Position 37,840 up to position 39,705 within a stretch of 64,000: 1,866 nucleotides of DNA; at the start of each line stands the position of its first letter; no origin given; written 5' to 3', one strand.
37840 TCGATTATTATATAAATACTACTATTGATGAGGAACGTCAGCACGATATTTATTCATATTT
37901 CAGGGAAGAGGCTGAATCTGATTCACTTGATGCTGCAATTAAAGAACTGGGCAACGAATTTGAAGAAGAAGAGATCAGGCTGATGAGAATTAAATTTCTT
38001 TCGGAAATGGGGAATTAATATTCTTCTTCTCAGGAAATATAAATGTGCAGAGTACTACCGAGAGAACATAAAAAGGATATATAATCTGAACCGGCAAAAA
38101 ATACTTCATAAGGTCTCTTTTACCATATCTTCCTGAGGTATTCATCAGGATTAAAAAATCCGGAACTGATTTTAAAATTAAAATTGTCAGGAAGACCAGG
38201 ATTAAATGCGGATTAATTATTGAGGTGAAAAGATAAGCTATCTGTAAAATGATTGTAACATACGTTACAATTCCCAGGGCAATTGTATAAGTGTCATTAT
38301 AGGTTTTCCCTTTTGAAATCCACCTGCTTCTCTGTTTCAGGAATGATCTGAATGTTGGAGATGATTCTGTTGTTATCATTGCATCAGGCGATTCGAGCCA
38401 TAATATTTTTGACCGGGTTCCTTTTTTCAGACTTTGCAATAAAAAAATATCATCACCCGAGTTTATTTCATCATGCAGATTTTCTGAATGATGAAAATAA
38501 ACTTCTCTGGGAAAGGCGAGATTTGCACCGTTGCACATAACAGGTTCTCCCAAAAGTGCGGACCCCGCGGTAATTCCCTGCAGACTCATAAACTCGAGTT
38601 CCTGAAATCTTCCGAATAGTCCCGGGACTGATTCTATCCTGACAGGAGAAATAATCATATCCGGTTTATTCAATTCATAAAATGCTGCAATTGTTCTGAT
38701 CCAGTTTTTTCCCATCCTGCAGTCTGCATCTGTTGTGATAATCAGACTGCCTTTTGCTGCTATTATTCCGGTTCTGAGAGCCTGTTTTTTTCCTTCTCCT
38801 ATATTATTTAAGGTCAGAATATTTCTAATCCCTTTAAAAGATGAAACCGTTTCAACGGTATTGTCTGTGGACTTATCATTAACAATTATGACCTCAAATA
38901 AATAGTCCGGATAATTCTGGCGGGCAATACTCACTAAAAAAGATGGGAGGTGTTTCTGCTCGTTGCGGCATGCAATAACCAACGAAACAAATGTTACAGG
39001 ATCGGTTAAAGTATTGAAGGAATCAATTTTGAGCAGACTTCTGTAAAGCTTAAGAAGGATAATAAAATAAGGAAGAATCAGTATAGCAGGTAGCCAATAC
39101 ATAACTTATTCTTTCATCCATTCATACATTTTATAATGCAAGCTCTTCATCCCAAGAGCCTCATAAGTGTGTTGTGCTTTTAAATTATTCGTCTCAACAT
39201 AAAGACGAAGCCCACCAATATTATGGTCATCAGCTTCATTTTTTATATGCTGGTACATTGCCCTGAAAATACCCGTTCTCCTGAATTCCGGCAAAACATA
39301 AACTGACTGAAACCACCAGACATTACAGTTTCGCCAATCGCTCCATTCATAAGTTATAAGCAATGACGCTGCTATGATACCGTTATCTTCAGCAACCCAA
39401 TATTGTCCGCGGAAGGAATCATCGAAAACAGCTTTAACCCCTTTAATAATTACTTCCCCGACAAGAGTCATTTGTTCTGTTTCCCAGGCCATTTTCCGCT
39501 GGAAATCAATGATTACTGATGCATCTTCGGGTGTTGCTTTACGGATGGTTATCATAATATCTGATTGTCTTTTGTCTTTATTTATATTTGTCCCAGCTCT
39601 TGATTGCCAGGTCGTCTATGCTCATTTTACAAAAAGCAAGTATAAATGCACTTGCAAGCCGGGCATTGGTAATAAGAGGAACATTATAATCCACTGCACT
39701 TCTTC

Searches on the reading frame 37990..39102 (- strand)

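Call 37: search_protein_families(library=pfam, proteins=[window:37990-39102:-])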
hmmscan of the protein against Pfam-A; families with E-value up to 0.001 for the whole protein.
window:37990-39102:- (370 aa): 5 families
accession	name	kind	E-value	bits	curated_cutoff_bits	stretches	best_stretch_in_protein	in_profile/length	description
PF00535.33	Glycos_transf_2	-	7.2e-22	78.5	23.3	1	40-169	1-130/168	Glycosyl transferase family 2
PF13641.12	Glyco_tranf_2_3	-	6e-15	56.3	27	1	39-262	3-228/230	Glycosyltransferase like family 2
PF13632.12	Glyco_trans_2_3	-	2.9e-12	47.3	27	1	121-308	2-177/198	Glycosyl transferase family group 2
PF13506.12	Glyco_transf_21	-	1.7e-06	28.1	21.7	1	105-201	18-113/174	Glycosyl transferase family 21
PF10111.15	Glyco_tranf_2_2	-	2.4e-06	27.7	27.3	1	40-138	1-102/276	Glycosyltransferase like family 2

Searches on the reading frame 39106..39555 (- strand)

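Call 41: search_protein_families(library=pfam, proteins=[window:39106-39555:-], max_evalue=0.01)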
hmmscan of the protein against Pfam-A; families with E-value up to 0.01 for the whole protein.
window:39106-39555:- (149 aa): 5 families
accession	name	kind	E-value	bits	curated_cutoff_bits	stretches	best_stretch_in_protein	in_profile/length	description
PF00583.31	Acetyltransf_1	-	3e-13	50.5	20.7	1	44-136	24-116/116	Acetyltransferase (GNAT) family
PF13508.13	Acetyltransf_7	-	6.6e-11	42.9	27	1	50-135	3-81/84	Acetyltransferase (GNAT) domain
PF13673.13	Acetyltransf_10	-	1.4e-06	28.8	23.6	1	78-139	52-110/128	Acetyltransferase (GNAT) domain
PF08445.16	FR47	-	0.0035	17.7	22.1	1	84-139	26-80/86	FR47-like protein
PF13527.13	Acetyltransf_9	-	0.0068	16.8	25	0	4-110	2-103/127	Acetyltransferase (GNAT) domain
